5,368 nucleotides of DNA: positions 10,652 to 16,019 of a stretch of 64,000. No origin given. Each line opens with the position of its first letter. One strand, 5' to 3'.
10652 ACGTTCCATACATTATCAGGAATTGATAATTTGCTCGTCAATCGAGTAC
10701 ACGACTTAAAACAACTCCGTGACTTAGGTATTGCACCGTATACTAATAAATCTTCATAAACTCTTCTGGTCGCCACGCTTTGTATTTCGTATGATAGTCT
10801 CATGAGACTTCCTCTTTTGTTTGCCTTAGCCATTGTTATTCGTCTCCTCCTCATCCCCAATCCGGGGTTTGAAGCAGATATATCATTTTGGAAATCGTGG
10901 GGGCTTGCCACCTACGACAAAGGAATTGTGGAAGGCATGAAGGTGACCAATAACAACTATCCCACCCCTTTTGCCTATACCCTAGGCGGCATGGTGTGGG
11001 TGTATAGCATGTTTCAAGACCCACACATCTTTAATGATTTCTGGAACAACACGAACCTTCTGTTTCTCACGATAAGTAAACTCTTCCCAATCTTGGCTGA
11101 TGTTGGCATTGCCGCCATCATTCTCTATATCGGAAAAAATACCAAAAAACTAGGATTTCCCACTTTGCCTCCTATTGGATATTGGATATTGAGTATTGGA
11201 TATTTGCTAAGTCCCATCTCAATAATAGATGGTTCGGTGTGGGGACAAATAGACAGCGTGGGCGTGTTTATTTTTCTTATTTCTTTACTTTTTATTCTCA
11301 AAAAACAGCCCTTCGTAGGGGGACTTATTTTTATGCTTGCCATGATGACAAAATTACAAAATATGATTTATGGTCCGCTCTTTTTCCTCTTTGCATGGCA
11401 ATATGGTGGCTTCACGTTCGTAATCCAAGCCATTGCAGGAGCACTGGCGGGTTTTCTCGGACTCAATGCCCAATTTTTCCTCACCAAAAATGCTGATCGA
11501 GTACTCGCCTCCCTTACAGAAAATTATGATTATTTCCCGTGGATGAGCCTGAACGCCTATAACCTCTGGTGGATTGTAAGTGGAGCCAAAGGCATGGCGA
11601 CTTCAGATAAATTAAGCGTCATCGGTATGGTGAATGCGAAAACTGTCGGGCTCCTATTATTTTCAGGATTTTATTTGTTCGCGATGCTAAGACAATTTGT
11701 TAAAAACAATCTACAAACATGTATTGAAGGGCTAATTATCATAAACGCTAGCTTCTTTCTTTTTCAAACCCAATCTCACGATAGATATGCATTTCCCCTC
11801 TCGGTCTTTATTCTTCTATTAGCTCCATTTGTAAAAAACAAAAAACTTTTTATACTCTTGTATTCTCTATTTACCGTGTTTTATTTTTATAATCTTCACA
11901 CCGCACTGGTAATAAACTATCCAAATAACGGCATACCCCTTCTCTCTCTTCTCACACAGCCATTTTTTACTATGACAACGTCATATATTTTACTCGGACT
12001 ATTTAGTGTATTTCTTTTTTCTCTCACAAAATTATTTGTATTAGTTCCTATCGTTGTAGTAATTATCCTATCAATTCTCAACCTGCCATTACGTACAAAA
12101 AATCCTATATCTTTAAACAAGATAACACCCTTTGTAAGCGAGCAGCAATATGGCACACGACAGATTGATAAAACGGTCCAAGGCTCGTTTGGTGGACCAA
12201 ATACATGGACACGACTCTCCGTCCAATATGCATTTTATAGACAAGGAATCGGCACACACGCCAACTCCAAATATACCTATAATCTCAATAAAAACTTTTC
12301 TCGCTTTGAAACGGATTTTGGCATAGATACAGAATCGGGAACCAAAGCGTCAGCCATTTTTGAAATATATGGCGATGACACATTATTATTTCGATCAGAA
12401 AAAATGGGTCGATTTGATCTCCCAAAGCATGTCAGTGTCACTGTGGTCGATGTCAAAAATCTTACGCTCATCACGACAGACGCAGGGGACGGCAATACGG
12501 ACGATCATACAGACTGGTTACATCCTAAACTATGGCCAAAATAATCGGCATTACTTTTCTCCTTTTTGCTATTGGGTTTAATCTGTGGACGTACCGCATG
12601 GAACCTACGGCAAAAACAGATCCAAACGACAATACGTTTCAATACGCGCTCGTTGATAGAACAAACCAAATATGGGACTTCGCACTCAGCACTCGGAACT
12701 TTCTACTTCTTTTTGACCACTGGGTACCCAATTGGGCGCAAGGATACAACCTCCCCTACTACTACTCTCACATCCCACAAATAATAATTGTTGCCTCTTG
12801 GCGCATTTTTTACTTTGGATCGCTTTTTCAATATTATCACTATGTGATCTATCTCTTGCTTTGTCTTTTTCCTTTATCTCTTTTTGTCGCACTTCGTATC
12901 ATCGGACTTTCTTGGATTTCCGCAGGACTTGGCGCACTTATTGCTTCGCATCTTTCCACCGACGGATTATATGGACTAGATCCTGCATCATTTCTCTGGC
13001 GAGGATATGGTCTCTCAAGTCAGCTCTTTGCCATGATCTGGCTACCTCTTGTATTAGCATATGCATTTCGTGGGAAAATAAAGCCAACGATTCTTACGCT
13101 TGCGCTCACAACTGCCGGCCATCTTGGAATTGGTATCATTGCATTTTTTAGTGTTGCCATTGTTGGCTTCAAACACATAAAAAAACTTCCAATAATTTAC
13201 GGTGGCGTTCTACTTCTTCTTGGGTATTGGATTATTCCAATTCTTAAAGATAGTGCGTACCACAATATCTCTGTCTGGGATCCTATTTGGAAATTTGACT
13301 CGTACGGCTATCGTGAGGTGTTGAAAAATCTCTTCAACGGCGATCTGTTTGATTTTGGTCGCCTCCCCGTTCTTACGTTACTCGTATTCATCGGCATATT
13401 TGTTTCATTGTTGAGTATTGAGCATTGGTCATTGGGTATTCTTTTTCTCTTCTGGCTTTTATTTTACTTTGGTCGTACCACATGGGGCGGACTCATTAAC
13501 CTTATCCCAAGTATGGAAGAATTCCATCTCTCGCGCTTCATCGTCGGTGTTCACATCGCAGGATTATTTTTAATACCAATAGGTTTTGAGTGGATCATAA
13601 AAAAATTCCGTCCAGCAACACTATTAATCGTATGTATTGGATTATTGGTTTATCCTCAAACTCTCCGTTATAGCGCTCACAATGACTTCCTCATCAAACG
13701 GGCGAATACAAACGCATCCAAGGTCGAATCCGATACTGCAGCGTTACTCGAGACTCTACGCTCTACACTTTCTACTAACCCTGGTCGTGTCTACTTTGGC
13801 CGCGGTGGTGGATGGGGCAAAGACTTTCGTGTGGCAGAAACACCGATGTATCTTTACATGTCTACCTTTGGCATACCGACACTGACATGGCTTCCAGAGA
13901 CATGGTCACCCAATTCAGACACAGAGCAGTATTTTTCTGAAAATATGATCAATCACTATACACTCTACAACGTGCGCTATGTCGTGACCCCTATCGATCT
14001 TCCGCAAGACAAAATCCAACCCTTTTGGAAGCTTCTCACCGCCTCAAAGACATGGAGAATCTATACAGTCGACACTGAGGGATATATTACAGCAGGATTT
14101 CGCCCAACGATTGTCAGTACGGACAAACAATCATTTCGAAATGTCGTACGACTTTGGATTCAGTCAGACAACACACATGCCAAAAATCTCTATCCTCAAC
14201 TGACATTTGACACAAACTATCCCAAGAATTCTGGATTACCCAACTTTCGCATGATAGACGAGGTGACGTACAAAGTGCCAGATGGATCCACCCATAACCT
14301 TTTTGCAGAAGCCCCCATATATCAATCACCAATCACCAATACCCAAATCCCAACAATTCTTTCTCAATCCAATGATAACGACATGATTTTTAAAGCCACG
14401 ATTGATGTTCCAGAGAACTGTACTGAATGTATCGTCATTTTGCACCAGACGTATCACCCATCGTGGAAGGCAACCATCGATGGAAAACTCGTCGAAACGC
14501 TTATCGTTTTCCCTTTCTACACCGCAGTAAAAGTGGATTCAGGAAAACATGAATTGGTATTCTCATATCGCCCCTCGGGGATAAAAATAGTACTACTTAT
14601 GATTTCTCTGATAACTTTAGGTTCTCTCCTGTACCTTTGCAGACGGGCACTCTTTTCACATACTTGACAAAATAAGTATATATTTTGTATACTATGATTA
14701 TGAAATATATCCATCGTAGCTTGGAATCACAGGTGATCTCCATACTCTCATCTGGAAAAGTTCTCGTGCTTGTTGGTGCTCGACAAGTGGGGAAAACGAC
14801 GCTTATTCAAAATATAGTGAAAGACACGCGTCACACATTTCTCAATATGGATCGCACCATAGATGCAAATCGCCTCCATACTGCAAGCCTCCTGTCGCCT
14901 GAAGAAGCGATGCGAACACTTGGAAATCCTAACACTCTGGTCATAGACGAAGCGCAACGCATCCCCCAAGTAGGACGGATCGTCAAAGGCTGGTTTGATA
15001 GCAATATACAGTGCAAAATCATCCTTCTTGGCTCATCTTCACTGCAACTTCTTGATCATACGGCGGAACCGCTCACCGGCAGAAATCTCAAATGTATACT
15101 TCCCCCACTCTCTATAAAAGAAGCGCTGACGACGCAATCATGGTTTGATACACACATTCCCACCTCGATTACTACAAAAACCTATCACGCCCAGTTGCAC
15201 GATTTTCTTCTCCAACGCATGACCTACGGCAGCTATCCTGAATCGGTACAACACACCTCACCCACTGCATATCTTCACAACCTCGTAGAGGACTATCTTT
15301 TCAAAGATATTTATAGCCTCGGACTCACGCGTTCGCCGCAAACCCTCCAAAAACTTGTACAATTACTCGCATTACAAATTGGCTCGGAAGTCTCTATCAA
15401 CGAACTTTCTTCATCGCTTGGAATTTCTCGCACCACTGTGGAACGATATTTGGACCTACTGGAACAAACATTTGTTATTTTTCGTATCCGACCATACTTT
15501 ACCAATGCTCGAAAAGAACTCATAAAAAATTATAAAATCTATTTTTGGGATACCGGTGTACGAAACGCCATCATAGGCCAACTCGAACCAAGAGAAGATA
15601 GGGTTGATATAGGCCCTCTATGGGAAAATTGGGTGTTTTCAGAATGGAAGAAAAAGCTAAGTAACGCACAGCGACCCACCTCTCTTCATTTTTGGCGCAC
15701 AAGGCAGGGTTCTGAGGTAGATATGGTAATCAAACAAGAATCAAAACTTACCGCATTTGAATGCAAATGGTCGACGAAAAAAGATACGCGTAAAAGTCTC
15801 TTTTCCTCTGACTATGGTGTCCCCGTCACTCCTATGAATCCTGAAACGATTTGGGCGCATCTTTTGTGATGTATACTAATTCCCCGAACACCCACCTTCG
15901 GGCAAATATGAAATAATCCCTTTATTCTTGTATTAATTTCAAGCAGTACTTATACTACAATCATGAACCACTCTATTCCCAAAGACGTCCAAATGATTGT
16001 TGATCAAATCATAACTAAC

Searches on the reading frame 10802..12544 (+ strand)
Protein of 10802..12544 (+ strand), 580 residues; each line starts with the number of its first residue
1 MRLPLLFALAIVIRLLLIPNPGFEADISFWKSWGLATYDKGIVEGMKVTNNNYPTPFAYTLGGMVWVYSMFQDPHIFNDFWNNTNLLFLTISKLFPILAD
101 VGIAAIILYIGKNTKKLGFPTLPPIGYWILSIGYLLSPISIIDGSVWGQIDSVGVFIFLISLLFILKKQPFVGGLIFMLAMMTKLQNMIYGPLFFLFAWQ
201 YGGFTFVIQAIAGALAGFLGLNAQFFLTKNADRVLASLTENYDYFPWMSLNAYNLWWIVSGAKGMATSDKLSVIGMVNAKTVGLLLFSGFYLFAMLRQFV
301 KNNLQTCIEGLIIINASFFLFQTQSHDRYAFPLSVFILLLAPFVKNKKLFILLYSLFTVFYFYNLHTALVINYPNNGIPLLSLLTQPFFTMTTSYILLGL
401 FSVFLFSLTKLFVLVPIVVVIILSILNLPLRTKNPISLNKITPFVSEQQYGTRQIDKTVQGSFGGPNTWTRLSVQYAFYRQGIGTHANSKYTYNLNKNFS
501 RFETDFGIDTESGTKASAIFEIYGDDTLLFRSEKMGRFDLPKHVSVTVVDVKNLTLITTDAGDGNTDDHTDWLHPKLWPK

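Call 14: search_protein_families(library=pfam, proteins=[window:10802-12544:+], max_evalue=0.001)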
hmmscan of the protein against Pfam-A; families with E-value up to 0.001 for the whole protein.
window:10802-12544:+ (580 aa): 2 families
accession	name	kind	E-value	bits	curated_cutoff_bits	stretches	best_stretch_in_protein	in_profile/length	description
PF08305.17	NPCBM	-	1.6e-31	109.6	23.9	1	443-577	10-136/137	NPCBM/NEW2 domain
PF09594.16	GT87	-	0.00083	19.6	25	1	101-243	29-174/237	Glycosyltransferase family 87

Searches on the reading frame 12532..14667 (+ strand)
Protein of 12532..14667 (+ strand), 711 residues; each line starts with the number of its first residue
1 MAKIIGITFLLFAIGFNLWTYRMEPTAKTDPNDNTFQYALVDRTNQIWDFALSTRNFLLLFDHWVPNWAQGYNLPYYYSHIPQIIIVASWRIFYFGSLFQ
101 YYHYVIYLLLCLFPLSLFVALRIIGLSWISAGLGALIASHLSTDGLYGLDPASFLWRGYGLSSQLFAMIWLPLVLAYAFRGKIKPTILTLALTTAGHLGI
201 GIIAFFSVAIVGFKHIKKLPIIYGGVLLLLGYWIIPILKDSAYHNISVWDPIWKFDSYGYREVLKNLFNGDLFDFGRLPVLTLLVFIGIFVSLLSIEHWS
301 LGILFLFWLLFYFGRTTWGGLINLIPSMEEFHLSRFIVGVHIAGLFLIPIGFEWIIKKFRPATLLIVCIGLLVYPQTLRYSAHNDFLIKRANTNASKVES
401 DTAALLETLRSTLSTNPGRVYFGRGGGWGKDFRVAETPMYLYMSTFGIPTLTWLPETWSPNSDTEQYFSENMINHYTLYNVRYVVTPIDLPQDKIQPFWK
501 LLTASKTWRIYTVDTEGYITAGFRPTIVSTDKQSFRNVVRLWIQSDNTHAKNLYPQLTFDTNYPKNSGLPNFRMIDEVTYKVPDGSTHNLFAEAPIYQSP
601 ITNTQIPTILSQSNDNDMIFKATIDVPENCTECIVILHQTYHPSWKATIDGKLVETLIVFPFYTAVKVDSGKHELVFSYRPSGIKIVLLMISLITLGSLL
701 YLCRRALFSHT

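Call 14: search_protein_families(library=pfam, proteins=[window:12532-14667:+], max_evalue=0.001)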
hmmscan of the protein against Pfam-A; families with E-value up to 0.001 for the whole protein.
window:12532-14667:+ (711 aa): 1 family
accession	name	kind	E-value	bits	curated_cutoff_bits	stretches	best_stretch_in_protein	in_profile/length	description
PF09586.16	YfhO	-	7.2e-06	25.1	28.5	1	641-689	785-833/835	Bacterial membrane protein YfhO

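Call 45: find_encoding_contigs(protein=window:12532-14667:+, flank=10000, max_places=10)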
Protein window:12532-14667:+ (711 aa): 12 contigs read that carry it; 4 places shown.
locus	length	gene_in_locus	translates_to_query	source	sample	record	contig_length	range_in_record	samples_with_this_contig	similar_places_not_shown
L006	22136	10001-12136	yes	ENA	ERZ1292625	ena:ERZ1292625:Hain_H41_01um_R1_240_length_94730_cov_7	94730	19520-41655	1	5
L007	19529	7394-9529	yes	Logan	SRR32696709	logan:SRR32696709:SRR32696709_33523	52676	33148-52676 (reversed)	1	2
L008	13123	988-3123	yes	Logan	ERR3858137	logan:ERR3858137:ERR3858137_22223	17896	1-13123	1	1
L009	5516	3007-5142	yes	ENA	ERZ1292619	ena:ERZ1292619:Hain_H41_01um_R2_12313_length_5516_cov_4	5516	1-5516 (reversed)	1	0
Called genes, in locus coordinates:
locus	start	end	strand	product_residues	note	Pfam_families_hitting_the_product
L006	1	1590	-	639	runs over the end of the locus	PF09586:YfhO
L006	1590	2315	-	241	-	PF13489:Methyltransf_23, PF13847:Methyltransf_31, PF08241:Methyltransf_11, PF08242:Methyltransf_12, PF13649:Methyltransf_25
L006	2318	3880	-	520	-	-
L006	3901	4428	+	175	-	PF00908:dTDP_sugar_isom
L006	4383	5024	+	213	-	-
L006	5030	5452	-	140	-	PF01850:PIN (weak)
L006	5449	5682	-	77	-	-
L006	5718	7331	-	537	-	-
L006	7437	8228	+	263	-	-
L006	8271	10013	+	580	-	PF08305:NPCBM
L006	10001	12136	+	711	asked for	PF09586:YfhO (weak)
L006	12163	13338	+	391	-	PF13173:AAA_14, PF13401:AAA_22 (faint), PF13635:DUF4143, PF08279:HTH_11 (weak)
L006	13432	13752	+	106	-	PF01909:NTP_transf_2, PF18765:Polbeta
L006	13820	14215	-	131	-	PF01850:PIN (weak)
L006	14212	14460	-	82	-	-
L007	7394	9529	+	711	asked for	PF09586:YfhO (weak)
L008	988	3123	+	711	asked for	PF09586:YfhO (weak)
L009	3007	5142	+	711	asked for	PF09586:YfhO (weak)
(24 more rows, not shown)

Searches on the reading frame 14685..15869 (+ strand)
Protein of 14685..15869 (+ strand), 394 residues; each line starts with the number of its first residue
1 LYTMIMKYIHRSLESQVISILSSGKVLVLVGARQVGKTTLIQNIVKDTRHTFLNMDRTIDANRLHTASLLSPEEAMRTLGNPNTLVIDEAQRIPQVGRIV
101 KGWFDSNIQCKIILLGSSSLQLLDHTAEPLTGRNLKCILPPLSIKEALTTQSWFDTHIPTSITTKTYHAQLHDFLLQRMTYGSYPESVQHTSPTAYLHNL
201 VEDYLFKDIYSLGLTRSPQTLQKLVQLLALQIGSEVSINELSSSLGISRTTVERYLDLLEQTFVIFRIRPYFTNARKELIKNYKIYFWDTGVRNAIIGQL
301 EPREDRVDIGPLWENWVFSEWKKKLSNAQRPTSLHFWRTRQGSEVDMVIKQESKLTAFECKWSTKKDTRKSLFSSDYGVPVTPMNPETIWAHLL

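Call 14: search_protein_families(library=pfam, proteins=[window:14685-15869:+], max_evalue=0.001)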
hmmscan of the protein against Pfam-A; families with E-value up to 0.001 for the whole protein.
window:14685-15869:+ (394 aa): 4 families
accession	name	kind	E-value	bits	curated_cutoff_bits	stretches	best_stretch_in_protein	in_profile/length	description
PF13635.12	DUF4143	-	1.3e-41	142.4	28.1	1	207-363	2-160/160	Domain of unknown function (DUF4143)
PF13173.12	AAA_14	-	1.4e-24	87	27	1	24-148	2-129/129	AAA domain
PF08279.18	HTH_11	-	3e-06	27.5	25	1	221-264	2-44/55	HTH domain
PF13401.12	AAA_22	-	7.6e-06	26.7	27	0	23-50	4-34/130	AAA domain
